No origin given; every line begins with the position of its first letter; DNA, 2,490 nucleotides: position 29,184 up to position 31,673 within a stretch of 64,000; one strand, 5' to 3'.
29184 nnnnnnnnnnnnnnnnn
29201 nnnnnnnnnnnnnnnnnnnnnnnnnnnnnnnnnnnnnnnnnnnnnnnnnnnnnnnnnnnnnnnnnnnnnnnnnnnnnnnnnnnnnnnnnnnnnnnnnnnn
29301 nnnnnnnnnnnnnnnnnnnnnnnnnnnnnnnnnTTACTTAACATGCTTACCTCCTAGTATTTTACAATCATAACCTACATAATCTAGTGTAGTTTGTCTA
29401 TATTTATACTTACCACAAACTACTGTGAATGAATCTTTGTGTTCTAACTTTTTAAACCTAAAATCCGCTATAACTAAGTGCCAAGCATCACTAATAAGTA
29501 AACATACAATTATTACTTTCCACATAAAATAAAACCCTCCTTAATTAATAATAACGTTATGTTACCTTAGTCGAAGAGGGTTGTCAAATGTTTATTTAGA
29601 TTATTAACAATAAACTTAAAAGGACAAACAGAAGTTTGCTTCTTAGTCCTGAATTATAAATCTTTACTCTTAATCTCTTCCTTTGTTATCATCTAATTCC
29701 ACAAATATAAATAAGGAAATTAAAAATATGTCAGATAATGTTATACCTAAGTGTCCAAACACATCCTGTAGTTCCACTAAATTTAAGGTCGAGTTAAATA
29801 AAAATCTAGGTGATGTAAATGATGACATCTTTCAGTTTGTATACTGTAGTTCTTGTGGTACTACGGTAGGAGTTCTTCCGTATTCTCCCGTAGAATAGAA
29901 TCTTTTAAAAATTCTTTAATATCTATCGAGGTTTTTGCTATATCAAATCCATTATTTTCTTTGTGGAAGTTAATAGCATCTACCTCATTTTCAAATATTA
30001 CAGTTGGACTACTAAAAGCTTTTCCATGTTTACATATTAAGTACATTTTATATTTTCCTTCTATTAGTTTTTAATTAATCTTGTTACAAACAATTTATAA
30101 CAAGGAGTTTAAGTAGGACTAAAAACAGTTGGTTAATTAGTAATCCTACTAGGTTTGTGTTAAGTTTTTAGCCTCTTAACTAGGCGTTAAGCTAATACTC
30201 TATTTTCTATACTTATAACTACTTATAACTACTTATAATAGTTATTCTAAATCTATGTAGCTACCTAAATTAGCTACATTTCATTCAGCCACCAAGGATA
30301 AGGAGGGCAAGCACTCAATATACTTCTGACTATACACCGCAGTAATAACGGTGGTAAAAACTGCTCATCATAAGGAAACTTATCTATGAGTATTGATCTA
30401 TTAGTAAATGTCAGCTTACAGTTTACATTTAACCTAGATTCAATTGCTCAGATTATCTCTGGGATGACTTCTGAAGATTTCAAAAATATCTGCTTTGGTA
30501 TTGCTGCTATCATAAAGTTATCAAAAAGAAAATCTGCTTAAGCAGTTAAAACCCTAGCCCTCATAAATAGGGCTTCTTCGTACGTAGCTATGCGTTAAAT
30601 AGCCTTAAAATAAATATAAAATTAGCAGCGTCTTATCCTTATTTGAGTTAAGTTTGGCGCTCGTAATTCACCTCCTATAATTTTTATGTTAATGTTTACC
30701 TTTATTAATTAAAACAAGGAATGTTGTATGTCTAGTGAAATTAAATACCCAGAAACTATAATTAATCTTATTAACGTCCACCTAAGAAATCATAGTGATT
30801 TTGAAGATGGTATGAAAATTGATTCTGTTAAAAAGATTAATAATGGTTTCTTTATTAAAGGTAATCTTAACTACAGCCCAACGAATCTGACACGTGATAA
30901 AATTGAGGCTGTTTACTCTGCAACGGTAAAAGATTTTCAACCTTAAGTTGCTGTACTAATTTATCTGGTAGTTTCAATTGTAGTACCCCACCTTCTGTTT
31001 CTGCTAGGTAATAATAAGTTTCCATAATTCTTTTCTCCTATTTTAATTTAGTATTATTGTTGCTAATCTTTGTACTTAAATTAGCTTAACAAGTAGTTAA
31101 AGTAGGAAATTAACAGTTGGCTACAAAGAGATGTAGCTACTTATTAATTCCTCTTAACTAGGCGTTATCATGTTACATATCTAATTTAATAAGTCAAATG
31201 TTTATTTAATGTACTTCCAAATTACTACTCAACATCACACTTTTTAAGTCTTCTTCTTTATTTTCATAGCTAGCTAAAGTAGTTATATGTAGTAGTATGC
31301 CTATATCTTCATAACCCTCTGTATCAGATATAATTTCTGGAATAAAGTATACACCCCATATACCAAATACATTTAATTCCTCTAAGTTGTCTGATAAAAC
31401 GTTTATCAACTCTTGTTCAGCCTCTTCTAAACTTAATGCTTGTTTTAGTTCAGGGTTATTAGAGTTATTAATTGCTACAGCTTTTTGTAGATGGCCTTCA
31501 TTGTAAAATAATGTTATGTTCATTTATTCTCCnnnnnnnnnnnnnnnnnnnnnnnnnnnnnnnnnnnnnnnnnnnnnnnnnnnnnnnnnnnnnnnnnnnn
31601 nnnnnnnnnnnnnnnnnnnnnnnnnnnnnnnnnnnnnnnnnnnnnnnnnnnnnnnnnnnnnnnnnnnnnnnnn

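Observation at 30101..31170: Opposite-strand gene island bracketed by about 90-bp direct repeats inside the leftward block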

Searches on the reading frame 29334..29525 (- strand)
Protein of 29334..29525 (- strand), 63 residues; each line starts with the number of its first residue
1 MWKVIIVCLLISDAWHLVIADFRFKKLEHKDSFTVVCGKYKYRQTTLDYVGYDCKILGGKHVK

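Call 42: search_protein_families(library=pfam, max_evalue=0.1, proteins=[window:29334-29525:-])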
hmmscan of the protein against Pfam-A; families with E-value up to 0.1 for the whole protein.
window:29334-29525:- (63 aa): 0 families

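Call 98: find_encoding_contigs(protein=window:29334-29525:-, flank=4000, max_places=6)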
Protein window:29334-29525:- (63 aa): 1 contig read that carries it; 1 place shown.
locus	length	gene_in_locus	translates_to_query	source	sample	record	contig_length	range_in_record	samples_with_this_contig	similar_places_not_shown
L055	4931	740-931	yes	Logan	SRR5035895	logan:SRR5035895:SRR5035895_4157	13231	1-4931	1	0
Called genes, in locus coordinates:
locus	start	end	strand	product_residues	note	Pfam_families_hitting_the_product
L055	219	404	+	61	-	-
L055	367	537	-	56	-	-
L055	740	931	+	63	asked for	-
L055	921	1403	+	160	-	-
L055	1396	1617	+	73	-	-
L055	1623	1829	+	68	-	-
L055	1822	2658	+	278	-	PF02086:MethyltransfD12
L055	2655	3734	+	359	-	PF25856:MPN635_N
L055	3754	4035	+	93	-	-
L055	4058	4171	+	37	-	-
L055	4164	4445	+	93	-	-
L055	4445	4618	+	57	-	-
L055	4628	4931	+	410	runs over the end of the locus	PF05970:PIF1, PF13245:AAA_19 (faint), PF13604:AAA_30 (weak), PF01443:Viral_helicase1 (faint)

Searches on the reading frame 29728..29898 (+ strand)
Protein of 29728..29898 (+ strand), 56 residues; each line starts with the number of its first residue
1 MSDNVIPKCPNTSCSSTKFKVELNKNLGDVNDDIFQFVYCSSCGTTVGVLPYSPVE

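Call 42: search_protein_families(library=pfam, max_evalue=0.1, proteins=[window:29728-29898:+])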
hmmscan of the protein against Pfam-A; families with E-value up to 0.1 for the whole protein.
window:29728-29898:+ (56 aa): 3 families
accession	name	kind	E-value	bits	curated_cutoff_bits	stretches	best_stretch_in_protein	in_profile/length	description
PF01485.27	IBR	-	0.041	14.4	24.3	1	5-46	17-50/65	IBR domain, a half RING-finger domain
PF09855.14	Zn_ribbon_13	-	0.047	14.3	23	1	7-45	3-43/63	Nucleic-acid-binding protein containing Zn-ribbon domain (DUF2082)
PF10238.14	Eapp_C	-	0.087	13.5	25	1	25-50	95-120/134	E2F-associated phosphoprotein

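Call 69: search_protein_families(library=padloc, max_evalue=0.01, proteins=[window:29728-29898:+])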
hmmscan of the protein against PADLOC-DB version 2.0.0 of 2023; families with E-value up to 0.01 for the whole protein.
window:29728-29898:+ (56 aa): 0 families

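Call 88: search_protein_families(library=ncbifam, max_evalue=0.001, proteins=[window:29728-29898:+])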
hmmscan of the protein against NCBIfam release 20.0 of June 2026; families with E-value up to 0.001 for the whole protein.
window:29728-29898:+ (56 aa): 0 families
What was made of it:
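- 29728..29898 (+): ORF of 56 aa in cassette A, in the usual cassette orientation. It has a CxxxxC...CxxC pattern. No PADLOC or NCBIfam hit (calls 69, 88).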

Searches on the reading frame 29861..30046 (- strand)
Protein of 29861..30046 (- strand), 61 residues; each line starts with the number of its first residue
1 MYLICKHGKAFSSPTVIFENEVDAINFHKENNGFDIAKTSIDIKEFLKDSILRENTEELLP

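Call 42: search_protein_families(library=pfam, max_evalue=0.1, proteins=[window:29861-30046:-])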
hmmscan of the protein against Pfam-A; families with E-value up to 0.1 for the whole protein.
window:29861-30046:- (61 aa): 1 family
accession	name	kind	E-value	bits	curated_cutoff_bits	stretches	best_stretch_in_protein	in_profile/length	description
PF23139.1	OB_YrrC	-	0.042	14.2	27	1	20-42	6-28/76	ATP-dependent DNA helicase YrrC, OB-fold domain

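Call 69: search_protein_families(library=padloc, max_evalue=0.01, proteins=[window:29861-30046:-])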
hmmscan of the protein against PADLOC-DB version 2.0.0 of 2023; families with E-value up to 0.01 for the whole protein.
window:29861-30046:- (61 aa): 0 families

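Call 88: search_protein_families(library=ncbifam, max_evalue=0.001, proteins=[window:29861-30046:-])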
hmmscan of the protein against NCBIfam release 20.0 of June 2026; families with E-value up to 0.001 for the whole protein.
window:29861-30046:- (61 aa): 0 families
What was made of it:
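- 29861..30046 (-): ORF of 61 aa in cassette A, in the phage transcription direction. It converges on the 56-aa ORF and overlaps it. No family hit (calls 42, 69, 88).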

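Call 99: find_encoding_contigs(protein=window:29861-30046:-, flank=4000, max_places=6)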
Protein window:29861-30046:- (61 aa): 1 contig read that carries it; 1 place shown.
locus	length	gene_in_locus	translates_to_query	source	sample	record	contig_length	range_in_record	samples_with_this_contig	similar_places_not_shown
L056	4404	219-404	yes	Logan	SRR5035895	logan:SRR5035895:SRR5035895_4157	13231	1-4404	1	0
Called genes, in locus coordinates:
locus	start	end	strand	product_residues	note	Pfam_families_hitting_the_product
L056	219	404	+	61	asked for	-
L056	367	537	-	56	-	-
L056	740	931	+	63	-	-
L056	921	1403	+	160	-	-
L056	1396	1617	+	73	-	-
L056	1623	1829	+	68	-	-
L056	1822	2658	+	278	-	PF02086:MethyltransfD12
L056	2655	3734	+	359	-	PF25856:MPN635_N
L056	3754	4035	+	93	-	-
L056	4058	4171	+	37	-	-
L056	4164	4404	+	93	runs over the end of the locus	-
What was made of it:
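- No excised circle or deletion variant of this phage was found in the databases (calls 98, 99).
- Tried and rejected: Only the same sample came back (calls 98, 99).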

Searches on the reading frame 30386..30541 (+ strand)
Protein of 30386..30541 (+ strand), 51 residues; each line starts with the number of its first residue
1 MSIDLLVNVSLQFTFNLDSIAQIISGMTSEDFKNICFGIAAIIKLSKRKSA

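Call 42: search_protein_families(library=pfam, max_evalue=0.1, proteins=[window:30386-30541:+])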
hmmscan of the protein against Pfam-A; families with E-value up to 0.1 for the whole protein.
window:30386-30541:+ (51 aa): 0 families

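Call 69: search_protein_families(library=padloc, max_evalue=0.01, proteins=[window:30386-30541:+])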
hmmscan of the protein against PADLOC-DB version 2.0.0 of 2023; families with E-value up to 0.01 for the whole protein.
window:30386-30541:+ (51 aa): 0 families

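Call 88: search_protein_families(library=ncbifam, max_evalue=0.001, proteins=[window:30386-30541:+])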
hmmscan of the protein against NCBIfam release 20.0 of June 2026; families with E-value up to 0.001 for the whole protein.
window:30386-30541:+ (51 aa): 0 families

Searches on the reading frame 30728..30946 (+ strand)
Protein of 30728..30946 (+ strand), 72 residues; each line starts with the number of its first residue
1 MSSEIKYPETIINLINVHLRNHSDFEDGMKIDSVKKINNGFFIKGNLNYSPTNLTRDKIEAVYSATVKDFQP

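Call 42: search_protein_families(library=pfam, max_evalue=0.1, proteins=[window:30728-30946:+])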
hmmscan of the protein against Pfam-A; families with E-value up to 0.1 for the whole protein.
window:30728-30946:+ (72 aa): 1 family
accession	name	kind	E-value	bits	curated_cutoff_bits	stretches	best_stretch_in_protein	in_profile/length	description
PF10692.14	DUF2498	-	0.0064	16.8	25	1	10-63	9-62/79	Protein of unknown function (DUF2498)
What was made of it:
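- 30728..30946 (+): ORF of 72 aa, cargo of cassette B. A weak, sub-threshold DUF2498 hit (call 42).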

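Call 43: find_homologous_proteins(query=window:30728-30946:+, max_evalue=0.001)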
Query window:30728-30946:+ (72 aa): 2 proteins with E <= 0.001 among 3 candidates.
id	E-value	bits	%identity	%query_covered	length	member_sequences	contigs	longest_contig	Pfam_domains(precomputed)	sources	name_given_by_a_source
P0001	1.7e-40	153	100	100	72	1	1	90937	-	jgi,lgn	-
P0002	3.1e-33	130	82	100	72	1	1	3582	-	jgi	jgi:hypothetical protein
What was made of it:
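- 30728..30946 (+): Only two relatives in 5.8 billion proteins: itself and the L026 copy at 82% (call 43).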

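Call 44: find_encoding_contigs(protein=P0002, flank=5000)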
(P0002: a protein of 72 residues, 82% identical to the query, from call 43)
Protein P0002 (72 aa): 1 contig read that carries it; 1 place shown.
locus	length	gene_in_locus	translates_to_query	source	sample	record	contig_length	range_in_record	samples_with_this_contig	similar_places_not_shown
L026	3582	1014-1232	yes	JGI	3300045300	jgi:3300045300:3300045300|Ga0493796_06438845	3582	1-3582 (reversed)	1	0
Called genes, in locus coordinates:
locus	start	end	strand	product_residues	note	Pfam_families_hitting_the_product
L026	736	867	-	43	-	-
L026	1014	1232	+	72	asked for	-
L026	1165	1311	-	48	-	-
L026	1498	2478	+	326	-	-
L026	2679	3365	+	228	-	-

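Call 45: find_encoding_contigs(protein=P0001, flank=3000, max_places=3)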
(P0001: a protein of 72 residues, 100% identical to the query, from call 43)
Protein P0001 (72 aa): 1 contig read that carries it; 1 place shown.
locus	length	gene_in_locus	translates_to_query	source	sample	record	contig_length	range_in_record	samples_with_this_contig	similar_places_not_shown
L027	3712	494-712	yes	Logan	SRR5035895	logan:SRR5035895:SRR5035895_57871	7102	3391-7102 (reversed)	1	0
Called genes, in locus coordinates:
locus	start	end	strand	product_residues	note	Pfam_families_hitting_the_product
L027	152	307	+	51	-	-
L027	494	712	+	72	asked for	-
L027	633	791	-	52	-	-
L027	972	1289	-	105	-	-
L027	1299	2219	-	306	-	PF01145:Band_7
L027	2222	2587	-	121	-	-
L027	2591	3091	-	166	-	PF00959:Phage_lysozyme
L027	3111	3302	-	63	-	-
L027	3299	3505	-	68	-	-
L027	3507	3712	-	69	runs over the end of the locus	-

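Call 68: search_protein_families(library=pfam, max_evalue=0.01, proteins=[L026:1471-2478:+, L026:2655-3365:+])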
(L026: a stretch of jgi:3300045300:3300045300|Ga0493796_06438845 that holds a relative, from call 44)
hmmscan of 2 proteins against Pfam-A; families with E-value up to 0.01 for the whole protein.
L026:1471-2478:+ (335 aa): 0 families

L026:2655-3365:+ (236 aa): 1 family
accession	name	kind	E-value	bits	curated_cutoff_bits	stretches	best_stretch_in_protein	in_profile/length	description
PF12358.13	DUF3644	-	0.00023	21.2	27.6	1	95-164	41-106/183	Domain of unknown function (DUF3644)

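Call 69: search_protein_families(library=padloc, max_evalue=0.01, proteins=[L026:1471-2478:+, L026:2655-3365:+, window:30728-30946:+])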
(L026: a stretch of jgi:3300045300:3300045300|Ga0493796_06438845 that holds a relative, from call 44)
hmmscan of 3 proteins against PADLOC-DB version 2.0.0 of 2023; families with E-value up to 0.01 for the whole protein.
L026:1471-2478:+ (335 aa): 0 families

L026:2655-3365:+ (236 aa): 0 families

window:30728-30946:+ (72 aa): 0 families

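Call 88: search_protein_families(library=ncbifam, max_evalue=0.001, proteins=[window:30728-30946:+])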
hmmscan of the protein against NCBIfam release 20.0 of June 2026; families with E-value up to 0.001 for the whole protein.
window:30728-30946:+ (72 aa): 0 families

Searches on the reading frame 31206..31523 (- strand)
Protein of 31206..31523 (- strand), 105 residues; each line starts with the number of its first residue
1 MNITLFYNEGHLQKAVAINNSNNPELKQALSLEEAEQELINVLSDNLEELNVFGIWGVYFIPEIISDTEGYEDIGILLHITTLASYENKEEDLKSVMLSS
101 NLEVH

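Call 18: find_related_loci(query=window:31206-31523:-, collection=viral_contigs, flank=4000)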
Query window:31206-31523:- (105 aa) in viral_contigs; peptide patterns used: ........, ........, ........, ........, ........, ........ (x = any residue, [..] = any of these).
26 stretches matched a pattern, but none encodes a relative of the query by tblastn (E <= 1e-3).

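Call 42: search_protein_families(library=pfam, max_evalue=0.1, proteins=[window:31206-31523:-])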
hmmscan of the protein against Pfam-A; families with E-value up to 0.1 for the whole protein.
window:31206-31523:- (105 aa): 0 families

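Call 67: find_related_loci(query=A7, collection=metagenome_contigs, flank=5000)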
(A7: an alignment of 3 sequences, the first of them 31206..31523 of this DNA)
Query A7 (105 aa) in metagenome_contigs; peptide patterns used: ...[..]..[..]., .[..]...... (x = any residue, [..] = any of these).
476 stretches matched a pattern, but none encodes a relative of the query by tblastn (E <= 1e-3).
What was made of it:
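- Tried and rejected: Protein-pattern scans for relatives of the neighbouring 105-aa gene ('gene105', 31206-31523) in viral contigs (call 18) and metagenome contigs (call 67).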

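Call 70: find_homologous_proteins(query=A7, max_evalue=0.001)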
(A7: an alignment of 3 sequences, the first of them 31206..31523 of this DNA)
Query A7 (3 sequences) (105 aa, profile of the alignment): 10 proteins with E <= 0.001 among 125 candidates.
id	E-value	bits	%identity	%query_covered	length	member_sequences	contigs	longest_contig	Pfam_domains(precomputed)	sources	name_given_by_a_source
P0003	4.3e-53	196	58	100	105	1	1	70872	-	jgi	jgi:hypothetical protein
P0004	6.0e-52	192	100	100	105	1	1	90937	-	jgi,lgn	-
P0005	5.2e-44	166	53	100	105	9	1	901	-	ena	-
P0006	1.6e-38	149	54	86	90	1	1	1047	-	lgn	-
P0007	1.8e-37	145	53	86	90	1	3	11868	-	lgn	-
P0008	2.5e-37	145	53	86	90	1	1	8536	-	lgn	-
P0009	2.7e-37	145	53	86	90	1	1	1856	-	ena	-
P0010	2.8e-34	135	51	72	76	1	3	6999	-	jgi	jgi:hypothetical protein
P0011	2.0e-33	132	51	76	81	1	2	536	-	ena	-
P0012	2.3e-30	123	53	72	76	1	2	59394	-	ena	-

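Call 71: find_encoding_contigs(protein=P0012, flank=6000, max_places=3)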
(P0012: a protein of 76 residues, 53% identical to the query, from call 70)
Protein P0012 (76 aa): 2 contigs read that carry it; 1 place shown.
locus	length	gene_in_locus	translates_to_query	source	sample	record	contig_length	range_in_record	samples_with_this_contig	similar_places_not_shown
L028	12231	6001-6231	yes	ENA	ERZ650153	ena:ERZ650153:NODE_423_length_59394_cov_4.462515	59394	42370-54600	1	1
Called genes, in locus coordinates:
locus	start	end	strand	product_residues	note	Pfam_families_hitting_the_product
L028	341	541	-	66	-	-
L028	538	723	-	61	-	-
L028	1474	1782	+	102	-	-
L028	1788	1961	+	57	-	-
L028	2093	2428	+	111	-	-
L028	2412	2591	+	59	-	-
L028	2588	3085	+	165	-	PF00959:Phage_lysozyme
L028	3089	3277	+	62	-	-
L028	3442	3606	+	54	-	-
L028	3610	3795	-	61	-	-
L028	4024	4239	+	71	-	-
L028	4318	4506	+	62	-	-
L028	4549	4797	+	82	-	-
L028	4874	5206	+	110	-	-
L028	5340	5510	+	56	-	-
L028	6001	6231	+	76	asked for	-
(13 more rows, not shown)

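Call 72: find_encoding_contigs(protein=P0007, flank=6000, max_places=3)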
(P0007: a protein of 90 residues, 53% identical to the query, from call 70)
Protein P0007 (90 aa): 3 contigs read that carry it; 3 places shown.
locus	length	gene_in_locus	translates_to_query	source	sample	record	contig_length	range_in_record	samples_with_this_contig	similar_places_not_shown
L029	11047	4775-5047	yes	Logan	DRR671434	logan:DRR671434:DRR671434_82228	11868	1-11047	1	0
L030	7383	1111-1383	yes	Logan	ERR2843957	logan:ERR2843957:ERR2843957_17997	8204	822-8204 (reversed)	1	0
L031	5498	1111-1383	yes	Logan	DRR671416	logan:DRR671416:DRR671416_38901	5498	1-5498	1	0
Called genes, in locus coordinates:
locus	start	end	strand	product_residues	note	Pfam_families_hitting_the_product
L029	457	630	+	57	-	-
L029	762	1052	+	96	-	-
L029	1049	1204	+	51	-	-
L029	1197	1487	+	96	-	-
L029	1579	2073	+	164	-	-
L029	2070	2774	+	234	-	-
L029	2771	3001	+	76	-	-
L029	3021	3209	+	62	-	-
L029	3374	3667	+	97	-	-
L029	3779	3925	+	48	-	-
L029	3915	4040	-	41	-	-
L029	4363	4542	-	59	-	-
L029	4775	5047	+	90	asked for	-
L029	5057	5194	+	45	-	-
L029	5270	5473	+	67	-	-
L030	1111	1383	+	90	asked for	-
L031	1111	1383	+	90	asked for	-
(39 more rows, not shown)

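Call 73: find_encoding_contigs(protein=P0008, flank=6000, max_places=3)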
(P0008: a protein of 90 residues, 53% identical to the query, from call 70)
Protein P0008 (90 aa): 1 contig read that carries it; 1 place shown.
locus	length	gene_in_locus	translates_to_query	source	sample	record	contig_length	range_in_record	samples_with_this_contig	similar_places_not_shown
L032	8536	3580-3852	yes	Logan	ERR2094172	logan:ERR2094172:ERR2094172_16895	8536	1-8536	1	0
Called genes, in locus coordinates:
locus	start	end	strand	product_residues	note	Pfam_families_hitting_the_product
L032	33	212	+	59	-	-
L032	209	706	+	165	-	PF00959:Phage_lysozyme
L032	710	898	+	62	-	-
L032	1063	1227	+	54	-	-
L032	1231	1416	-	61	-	-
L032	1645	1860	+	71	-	-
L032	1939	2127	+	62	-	-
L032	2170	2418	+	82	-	-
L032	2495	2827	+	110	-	-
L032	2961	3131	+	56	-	-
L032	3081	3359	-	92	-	-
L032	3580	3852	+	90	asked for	-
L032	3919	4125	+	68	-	-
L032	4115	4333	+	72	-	-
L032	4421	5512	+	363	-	PF25856:MPN635_N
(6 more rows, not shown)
